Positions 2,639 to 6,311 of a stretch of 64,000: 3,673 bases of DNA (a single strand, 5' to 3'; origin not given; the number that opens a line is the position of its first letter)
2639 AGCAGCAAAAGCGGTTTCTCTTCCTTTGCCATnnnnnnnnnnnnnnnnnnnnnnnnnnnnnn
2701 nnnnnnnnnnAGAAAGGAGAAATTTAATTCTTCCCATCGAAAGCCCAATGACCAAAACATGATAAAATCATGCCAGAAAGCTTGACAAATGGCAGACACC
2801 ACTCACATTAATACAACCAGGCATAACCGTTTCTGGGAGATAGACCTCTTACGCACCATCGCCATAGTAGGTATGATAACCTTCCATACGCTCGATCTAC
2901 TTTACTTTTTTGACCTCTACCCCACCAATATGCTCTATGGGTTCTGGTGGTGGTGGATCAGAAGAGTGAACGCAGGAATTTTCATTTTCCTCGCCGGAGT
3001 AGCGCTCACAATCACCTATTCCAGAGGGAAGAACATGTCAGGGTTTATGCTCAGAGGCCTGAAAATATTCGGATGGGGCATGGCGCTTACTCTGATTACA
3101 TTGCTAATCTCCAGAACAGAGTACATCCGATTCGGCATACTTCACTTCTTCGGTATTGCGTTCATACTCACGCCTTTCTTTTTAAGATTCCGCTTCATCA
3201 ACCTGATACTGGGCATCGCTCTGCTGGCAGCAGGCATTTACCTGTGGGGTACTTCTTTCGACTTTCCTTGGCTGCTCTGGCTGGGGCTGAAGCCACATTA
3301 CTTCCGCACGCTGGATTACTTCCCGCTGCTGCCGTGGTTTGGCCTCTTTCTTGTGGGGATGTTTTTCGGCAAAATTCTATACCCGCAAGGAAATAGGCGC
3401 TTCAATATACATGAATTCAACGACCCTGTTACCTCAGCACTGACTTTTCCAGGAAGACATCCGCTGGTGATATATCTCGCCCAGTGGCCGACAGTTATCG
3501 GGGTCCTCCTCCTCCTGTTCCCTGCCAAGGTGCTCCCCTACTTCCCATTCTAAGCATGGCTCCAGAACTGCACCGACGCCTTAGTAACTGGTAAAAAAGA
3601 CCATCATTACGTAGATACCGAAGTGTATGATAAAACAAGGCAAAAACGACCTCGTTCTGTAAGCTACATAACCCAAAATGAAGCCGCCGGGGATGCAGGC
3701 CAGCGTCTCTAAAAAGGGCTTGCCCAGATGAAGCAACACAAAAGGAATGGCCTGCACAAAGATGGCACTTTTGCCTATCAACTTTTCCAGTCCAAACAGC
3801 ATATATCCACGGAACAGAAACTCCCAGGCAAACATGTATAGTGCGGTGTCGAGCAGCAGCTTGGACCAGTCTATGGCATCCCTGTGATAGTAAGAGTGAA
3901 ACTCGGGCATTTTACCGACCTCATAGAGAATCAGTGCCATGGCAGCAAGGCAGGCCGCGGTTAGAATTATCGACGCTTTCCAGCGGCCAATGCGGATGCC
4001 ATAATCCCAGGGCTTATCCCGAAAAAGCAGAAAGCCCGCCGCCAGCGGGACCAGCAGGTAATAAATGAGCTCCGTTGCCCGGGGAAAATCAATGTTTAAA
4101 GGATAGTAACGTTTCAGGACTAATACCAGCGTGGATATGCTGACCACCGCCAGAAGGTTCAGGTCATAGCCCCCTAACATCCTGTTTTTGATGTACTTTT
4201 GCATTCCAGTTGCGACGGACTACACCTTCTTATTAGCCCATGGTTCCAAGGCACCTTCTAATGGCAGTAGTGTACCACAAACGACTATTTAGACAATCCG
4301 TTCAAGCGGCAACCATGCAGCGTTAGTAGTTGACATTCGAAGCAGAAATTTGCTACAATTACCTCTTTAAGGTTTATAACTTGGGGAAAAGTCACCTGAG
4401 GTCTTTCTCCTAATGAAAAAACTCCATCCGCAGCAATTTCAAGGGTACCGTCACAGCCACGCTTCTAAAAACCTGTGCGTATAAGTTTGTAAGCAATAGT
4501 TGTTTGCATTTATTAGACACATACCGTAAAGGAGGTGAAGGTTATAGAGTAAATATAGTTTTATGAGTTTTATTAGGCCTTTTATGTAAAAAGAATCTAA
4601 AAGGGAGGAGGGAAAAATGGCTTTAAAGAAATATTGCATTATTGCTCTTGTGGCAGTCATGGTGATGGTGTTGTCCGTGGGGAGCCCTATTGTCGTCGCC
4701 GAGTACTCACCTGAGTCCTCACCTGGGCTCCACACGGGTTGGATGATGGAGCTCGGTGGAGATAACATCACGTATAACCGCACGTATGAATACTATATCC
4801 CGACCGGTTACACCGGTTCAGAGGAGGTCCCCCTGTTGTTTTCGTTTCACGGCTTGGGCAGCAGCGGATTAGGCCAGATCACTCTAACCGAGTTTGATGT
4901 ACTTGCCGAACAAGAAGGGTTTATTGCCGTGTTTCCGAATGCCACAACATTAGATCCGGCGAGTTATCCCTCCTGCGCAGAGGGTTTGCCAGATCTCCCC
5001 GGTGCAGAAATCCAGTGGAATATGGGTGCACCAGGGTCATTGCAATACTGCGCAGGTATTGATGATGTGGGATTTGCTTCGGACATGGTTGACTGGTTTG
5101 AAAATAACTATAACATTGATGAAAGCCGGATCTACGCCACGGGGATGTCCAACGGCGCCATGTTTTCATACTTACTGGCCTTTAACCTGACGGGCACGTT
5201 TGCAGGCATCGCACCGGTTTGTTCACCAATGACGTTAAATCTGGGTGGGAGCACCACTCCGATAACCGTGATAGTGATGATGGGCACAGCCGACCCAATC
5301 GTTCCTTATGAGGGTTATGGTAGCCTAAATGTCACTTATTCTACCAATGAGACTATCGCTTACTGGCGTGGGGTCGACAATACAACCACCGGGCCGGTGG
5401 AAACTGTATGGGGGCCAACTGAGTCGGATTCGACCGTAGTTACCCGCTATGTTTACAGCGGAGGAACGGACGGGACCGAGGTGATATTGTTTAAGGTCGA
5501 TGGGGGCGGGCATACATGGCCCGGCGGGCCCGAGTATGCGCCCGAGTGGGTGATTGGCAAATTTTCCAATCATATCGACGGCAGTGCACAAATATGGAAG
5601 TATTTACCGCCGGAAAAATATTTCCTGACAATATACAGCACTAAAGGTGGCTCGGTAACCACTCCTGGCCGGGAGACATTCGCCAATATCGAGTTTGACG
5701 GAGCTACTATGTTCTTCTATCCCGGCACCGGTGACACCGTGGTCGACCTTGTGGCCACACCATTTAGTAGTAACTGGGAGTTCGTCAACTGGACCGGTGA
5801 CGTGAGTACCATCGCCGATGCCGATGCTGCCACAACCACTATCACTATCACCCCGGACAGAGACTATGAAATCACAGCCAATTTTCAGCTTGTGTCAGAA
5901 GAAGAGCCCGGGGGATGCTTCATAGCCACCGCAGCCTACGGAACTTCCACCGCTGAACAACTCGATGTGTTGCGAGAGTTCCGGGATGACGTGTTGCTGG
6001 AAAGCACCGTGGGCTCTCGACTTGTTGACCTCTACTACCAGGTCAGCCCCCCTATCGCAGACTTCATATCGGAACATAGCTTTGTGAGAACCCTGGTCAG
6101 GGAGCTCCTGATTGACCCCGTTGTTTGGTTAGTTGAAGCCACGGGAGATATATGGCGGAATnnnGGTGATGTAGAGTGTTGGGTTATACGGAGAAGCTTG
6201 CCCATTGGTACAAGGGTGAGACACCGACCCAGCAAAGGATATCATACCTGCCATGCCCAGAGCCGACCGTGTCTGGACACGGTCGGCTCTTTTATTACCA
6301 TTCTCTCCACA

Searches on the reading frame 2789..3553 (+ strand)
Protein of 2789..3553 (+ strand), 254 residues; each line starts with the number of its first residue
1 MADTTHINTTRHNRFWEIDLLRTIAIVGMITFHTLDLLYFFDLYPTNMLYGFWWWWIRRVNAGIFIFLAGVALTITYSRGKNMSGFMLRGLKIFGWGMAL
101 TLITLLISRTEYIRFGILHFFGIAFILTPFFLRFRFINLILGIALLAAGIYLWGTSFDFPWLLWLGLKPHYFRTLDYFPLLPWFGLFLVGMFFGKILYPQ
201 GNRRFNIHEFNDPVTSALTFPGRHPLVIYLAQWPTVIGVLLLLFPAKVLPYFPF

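Call 17: search_protein_families(library=pfam, proteins=[window:2789-3553:+], max_evalue=0.001)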
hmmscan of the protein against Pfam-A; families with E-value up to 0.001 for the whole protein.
window:2789-3553:+ (254 aa): 2 families
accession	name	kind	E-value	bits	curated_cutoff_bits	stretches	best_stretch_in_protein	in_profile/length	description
PF07786.18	HGSNAT_cat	-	6.1e-66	222.6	22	1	14-232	1-220/222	Heparan-alpha-glucosaminide N-acetyltransferase, catalytic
PF01757.29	Acyl_transf_3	-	2.3e-05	24.1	31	1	17-99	3-81/326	Acyltransferase domain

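Call 66: search_protein_families(library=ncbifam, proteins=[window:2789-3553:+], max_evalue=0.00001)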
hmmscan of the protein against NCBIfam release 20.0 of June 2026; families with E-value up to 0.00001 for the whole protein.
window:2789-3553:+ (254 aa): 0 families

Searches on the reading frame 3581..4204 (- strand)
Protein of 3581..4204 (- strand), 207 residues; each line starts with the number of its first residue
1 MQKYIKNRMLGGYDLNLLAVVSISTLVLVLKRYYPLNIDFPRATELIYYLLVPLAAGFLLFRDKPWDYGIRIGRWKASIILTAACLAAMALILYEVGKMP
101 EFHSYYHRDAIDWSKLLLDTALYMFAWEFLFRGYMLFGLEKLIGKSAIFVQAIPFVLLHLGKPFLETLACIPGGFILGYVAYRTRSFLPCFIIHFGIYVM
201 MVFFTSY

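Call 17: search_protein_families(library=pfam, proteins=[window:3581-4204:-], max_evalue=0.001)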
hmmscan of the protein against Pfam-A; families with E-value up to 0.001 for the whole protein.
window:3581-4204:- (207 aa): 1 family
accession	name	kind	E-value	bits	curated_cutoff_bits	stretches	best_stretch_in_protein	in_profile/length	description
PF02517.21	Rce1-like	-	1.5e-13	51.3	22.4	1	116-197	8-90/93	Type II CAAX prenyl endopeptidase Rce1-like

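Call 66: search_protein_families(library=ncbifam, proteins=[window:3581-4204:-], max_evalue=0.00001)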
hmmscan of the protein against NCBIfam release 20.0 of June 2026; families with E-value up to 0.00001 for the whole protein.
window:3581-4204:- (207 aa): 2 families
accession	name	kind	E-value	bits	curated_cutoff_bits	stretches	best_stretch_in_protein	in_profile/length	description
NF040590.1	CPBP_Pyro_MrtA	exception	2.1e-22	80.3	200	1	22-195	7-182/194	CPBP family archaeomyxosortase MrtA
NF041647.1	ABC_perm_CPBP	equivalog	5.6e-09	35.3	435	1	128-205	558-634/636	ABC transporter permease subunit/CPBP intramembrane protease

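Call 68: find_homologous_proteins(query=window:3581-4201:-, max_evalue=0.00001)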
Query window:3581-4201:- (206 aa): 674 proteins with E <= 0.00001 among 1142 candidates; the best 120 are listed.
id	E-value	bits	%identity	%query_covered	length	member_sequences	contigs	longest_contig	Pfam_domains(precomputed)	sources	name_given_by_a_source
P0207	1.9e-123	428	93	100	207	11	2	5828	PF02517.22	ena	-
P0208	2.3e-121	422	92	100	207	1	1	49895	PF02517.22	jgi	-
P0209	7.6e-121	420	93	99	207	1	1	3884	PF02517.22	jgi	jgi:membrane protease YdiL (CAAX protease family)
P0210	1.2e-120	419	93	100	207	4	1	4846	PF02517.22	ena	-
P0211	4.2e-120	417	92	100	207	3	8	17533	PF02517.22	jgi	-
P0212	5.9e-120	417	91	100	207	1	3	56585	PF02517.22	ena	-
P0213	1.6e-119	416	90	100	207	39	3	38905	PF02517.22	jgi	-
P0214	2.1e-119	415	90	100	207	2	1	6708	PF02517.22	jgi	jgi:membrane protease YdiL (CAAX protease family)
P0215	2.3e-119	415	90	100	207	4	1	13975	PF02517.22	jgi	jgi:membrane protease YdiL (CAAX protease family)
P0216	6.1e-119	414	90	100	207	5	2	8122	PF02517.22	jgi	jgi:membrane protease YdiL (CAAX protease family)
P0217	7.4e-119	413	91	99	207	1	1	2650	PF02517.22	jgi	jgi:CAAX protease family protein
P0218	1.5e-118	412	90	99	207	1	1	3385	PF02517.22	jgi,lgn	jgi:membrane protease YdiL (CAAX protease family)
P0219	1.6e-118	412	90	99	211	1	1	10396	PF02517.22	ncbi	ncbi:MAG: CPBP family intramembrane glutamic endopeptidase, partial [Dehalococcoidia bacterium]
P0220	2.4e-118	412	90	99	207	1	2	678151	PF02517.22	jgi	jgi:membrane protease YdiL (CAAX protease family)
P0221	7.6e-118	410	89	100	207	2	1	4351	PF02517.22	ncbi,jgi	jgi:membrane protease YdiL (CAAX protease family)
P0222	9.5e-118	410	89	99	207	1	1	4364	PF02517.22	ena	-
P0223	9.9e-118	410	90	100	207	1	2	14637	PF02517.22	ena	-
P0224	1.0e-117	410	89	100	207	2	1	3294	PF02517.22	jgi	-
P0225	1.1e-117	410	89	100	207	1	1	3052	PF02517.22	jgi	jgi:membrane protease YdiL (CAAX protease family)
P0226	1.4e-117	409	90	99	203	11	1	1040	PF02517.22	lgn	-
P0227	1.5e-117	409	91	99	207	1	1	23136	PF02517.22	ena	-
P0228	2.1e-117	409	89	100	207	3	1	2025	PF02517.22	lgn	-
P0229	3.5e-117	408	87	100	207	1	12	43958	PF02517.22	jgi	jgi:membrane protease YdiL (CAAX protease family)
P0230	4.6e-117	407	89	99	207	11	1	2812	PF02517.22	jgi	jgi:membrane protease YdiL (CAAX protease family)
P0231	4.8e-117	407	88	100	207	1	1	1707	PF02517.22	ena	-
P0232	5.2e-117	407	91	99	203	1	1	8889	PF02517.22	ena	-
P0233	6.1e-117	407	89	100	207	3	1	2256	PF02517.22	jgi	jgi:membrane protease YdiL (CAAX protease family)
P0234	8.3e-117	407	88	100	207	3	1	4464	PF02517.22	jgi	jgi:membrane protease YdiL (CAAX protease family)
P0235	1.0e-116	406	88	100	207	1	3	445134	PF02517.22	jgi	jgi:membrane protease YdiL (CAAX protease family)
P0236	1.1e-116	406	89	100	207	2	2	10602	PF02517.22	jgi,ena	-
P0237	1.4e-116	406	88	100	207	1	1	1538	PF02517.22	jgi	jgi:membrane protease YdiL (CAAX protease family)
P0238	1.6e-116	406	88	100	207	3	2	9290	PF02517.22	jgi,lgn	-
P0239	1.7e-116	406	89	100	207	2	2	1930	PF02517.22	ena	-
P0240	2.0e-116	405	89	99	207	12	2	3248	PF02517.22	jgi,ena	jgi:membrane protease YdiL (CAAX protease family)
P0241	2.1e-116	405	88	100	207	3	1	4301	PF02517.22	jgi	jgi:membrane protease YdiL (CAAX protease family)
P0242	2.3e-116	405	89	100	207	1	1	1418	PF02517.22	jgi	-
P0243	2.7e-116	405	90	99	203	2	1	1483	PF02517.22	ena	-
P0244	2.8e-116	405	88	100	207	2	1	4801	PF02517.22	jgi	-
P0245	2.8e-116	405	89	100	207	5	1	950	PF02517.22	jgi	jgi:membrane protease YdiL (CAAX protease family)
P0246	5.2e-116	404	88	100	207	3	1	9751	PF02517.22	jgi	jgi:uncharacterized protein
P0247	1.4e-115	403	90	99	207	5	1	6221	PF02517.22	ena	-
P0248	1.7e-115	402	89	99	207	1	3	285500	PF02517.22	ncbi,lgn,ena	-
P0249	1.7e-115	402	88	99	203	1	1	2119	PF02517.22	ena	-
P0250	1.9e-115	402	87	100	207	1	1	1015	PF02517.22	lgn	-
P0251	1.9e-115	402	86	100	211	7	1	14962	PF02517.22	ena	-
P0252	2.0e-115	402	88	100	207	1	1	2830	PF02517.22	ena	-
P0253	2.0e-115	402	87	100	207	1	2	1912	PF02517.22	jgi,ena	-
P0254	2.3e-115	402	89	100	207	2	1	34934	PF02517.22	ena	-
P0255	2.7e-115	402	86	100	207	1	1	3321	PF02517.22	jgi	jgi:membrane protease YdiL (CAAX protease family)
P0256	4.0e-115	401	89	99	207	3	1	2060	PF02517.22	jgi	jgi:membrane protease YdiL (CAAX protease family)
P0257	5.3e-115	401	88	100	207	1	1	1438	PF02517.22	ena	-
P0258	5.3e-115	401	89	100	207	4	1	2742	PF02517.22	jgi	-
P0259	5.4e-115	401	87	100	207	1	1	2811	PF02517.22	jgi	jgi:membrane protease YdiL (CAAX protease family)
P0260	5.6e-115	401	86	100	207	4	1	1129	PF02517.22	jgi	jgi:membrane protease YdiL (CAAX protease family)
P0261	6.4e-115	400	86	100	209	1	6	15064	PF02517.22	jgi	jgi:membrane protease YdiL (CAAX protease family)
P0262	6.5e-115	400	88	99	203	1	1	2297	PF02517.22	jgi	-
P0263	7.3e-115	400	88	100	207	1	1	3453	PF02517.22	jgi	jgi:membrane protease YdiL (CAAX protease family)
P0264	8.1e-115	400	88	99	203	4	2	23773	PF02517.22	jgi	jgi:membrane protease YdiL (CAAX protease family)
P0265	1.0e-114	400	88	99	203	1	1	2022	PF02517.22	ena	-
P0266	1.0e-114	400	86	100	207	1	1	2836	PF02517.22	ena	-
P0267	1.1e-114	400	87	100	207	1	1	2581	PF02517.22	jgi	jgi:membrane protease YdiL (CAAX protease family)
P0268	1.3e-114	399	89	99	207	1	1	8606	PF02517.22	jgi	jgi:membrane protease YdiL (CAAX protease family)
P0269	1.5e-114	399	83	100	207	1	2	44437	PF02517.22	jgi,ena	-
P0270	1.5e-114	399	88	100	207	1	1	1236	PF02517.22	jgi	-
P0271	2.3e-114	399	86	100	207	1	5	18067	PF02517.22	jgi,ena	-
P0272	2.4e-114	399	87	99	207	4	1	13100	PF02517.22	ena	-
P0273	2.7e-114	398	89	99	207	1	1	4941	PF02517.22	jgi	-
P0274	3.1e-114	398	88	100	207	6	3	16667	PF02517.22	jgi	-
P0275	3.1e-114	398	89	99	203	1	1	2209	PF02517.22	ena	-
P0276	3.4e-114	398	87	100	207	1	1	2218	PF02517.22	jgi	jgi:membrane protease YdiL (CAAX protease family)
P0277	3.7e-114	398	87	100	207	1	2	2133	PF02517.22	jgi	jgi:membrane protease YdiL (CAAX protease family)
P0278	4.6e-114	398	87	100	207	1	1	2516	PF02517.22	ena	-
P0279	4.8e-114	398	87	100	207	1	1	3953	PF02517.22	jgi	jgi:membrane protease YdiL (CAAX protease family)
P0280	5.0e-114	398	85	100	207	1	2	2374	PF02517.22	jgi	-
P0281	5.9e-114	397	86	100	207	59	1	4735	PF02517.22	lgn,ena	-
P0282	9.9e-114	397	87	99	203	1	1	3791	PF02517.22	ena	-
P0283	1.1e-113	396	86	100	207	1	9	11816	PF02517.22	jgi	jgi:membrane protease YdiL (CAAX protease family)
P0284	1.1e-113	396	86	100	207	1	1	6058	PF02517.22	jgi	jgi:membrane protease YdiL (CAAX protease family)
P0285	1.5e-113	396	84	100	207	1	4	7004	PF02517.22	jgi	jgi:membrane protease YdiL (CAAX protease family)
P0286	1.7e-113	396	88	100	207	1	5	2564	PF02517.22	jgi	-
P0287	1.9e-113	396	86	100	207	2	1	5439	PF02517.22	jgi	jgi:CAAX protease family protein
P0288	1.9e-113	396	86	100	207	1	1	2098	PF02517.22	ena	-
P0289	2.5e-113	395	88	99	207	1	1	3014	PF02517.22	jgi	jgi:membrane protease YdiL (CAAX protease family)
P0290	3.0e-113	395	86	100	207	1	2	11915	PF02517.22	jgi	jgi:membrane protease YdiL (CAAX protease family)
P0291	4.1e-113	395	87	100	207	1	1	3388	PF02517.22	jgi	-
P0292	4.2e-113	395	85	100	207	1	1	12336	PF02517.22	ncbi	-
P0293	4.9e-113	394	85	100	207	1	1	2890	PF02517.22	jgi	jgi:CAAX protease family protein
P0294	5.1e-113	394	86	100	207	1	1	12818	PF02517.22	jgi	jgi:membrane protease YdiL (CAAX protease family)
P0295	6.3e-113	394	86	100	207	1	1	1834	PF02517.22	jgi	jgi:membrane protease YdiL (CAAX protease family)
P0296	6.8e-113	394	86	100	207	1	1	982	PF02517.22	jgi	jgi:membrane protease YdiL (CAAX protease family)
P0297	8.0e-113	394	86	100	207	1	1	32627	PF02517.22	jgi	jgi:membrane protease YdiL (CAAX protease family)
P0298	9.3e-113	393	86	100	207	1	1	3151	PF02517.22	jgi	jgi:membrane protease YdiL (CAAX protease family)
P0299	1.0e-112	393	85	100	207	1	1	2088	PF02517.22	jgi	jgi:membrane protease YdiL (CAAX protease family)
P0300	1.3e-112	393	87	100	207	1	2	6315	PF02517.22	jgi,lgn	-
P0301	1.5e-112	393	86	100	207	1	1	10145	PF02517.22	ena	-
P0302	2.1e-112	392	87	100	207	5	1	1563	PF02517.22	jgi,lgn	jgi:membrane protease YdiL (CAAX protease family)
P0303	2.5e-112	392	86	100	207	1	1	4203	PF02517.22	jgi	-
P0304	2.6e-112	392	87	100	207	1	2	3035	PF02517.22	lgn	-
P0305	2.8e-112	392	85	100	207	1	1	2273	PF02517.22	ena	-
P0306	2.9e-112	392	87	100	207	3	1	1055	PF02517.22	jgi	jgi:membrane protease YdiL (CAAX protease family)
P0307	2.9e-112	392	85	100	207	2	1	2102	PF02517.22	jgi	-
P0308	3.4e-112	392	84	100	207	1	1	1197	PF02517.22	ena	-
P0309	3.6e-112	392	85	100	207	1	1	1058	PF02517.22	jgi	jgi:membrane protease YdiL (CAAX protease family)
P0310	4.3e-112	391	86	100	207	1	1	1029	PF02517.22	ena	-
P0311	4.5e-112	391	86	100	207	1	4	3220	PF02517.22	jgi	jgi:membrane protease YdiL (CAAX protease family)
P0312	4.6e-112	391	89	97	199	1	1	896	PF02517.22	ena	-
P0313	4.7e-112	391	85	100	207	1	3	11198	PF02517.22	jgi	jgi:membrane protease YdiL (CAAX protease family)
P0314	6.7e-112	391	87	100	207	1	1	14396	PF02517.22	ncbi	-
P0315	8.1e-112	390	84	100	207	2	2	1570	PF02517.22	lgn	-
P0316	8.6e-112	390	86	100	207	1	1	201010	PF02517.22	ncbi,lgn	ncbi:MAG: CPBP family intramembrane glutamic endopeptidase [Dehalococcoidia bacterium]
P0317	8.9e-112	390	87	100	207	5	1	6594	PF02517.22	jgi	-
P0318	9.5e-112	390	84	100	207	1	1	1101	PF02517.22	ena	-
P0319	1.1e-111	390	86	100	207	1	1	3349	PF02517.22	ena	-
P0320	1.2e-111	390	86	100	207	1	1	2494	PF02517.22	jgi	jgi:membrane protease YdiL (CAAX protease family)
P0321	1.2e-111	390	86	100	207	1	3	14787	PF02517.22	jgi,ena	-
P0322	1.5e-111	390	85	100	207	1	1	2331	PF02517.22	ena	-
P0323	1.5e-111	389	85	100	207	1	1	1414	PF02517.22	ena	-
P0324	1.5e-111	389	87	100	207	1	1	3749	PF02517.22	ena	-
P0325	2.8e-111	389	88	96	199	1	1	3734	PF02517.22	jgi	jgi:membrane protease YdiL (CAAX protease family)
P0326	3.0e-111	388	84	100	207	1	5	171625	PF02517.22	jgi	-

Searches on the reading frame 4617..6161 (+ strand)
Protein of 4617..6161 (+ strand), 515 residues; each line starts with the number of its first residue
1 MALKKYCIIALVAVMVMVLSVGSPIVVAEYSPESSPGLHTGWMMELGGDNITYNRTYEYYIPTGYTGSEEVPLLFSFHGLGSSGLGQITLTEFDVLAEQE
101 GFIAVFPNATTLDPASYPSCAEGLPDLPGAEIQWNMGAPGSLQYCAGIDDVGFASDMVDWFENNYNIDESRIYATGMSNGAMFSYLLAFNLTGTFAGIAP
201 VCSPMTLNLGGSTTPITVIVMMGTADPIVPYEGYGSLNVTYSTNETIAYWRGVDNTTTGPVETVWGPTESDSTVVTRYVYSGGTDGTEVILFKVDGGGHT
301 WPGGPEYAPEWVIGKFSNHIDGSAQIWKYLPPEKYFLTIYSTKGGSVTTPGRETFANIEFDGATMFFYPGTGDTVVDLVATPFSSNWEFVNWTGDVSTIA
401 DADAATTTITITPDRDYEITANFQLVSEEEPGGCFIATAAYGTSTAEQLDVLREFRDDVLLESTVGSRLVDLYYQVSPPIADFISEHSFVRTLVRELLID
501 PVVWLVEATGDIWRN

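Call 3: search_protein_families(library=ncbifam, proteins=[window:4617-6161:+], max_evalue=0.1)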
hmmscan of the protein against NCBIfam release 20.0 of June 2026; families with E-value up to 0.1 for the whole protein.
window:4617-6161:+ (515 aa): 4 families
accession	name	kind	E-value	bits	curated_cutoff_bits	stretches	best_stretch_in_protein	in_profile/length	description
NF050058.1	e_dPHAscl_type1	hypoth_equivalog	1.3e-41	143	150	1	54-329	7-275/276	extracellular catalytic domain type 1 short-chain-length polyhydroxyalkanoate depolymerase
NF041770.1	CFI_box_CTERM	domain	3.1e-26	91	40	1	434-500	1-67/69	CFI-box-CTERM domain-containing protein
TIGR01840.1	esterase_phb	subfamily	9.7e-12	44.8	107.85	1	59-205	3-130/213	PHB depolymerase family esterase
NF050057.1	e_dPHAmcl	equivalog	0.0056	16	270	1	54-199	30-167/252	extracellular medium-chain-length polyhydroxyalkanoate depolymerase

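Call 4: search_protein_families(library=pfam, proteins=[window:4617-6161:+], max_evalue=0.1)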
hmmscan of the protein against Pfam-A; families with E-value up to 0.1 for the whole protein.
window:4617-6161:+ (515 aa): 6 families
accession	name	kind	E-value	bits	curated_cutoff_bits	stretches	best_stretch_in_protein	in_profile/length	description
PF18998.6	Flg_new_2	-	9.3e-07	29.2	23.6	1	374-425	23-71/73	Divergent InlB B-repeat domain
PF00326.27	Peptidase_S9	-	0.0013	18.7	22.6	1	157-236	51-132/213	Prolyl oligopeptidase family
PF10503.15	Esterase_PHB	-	0.0014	18.3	23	0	162-199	89-126/219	Esterase PHB depolymerase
PF02230.22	Abhydrolase_2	-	0.0042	17.4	23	0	164-232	99-173/217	Phospholipase/Carboxylesterase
PF20434.5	BD-FAE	-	0.0073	16.3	26.8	0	144-189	63-108/215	BD-FAE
PF00756.26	Esterase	-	0.016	15.4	22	0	55-247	8-154/251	Putative esterase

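Call 53: list_cluster_members(proteins=[window:4617-6161:+, window:39582-41783:+, window:42011-43627:+])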
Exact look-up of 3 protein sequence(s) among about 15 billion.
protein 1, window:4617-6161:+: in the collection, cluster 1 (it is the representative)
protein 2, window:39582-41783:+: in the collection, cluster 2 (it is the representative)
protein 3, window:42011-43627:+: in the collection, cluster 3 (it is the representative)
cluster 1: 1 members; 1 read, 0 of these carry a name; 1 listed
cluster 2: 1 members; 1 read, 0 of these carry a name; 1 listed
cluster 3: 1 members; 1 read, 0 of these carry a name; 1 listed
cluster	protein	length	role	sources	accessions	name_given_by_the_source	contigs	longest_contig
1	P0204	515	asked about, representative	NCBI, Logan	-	-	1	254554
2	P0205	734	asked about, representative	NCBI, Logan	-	-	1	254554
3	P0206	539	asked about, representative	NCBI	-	-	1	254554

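Call 54: find_encoding_contigs(protein=P0206, flank=1000, max_places=2)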
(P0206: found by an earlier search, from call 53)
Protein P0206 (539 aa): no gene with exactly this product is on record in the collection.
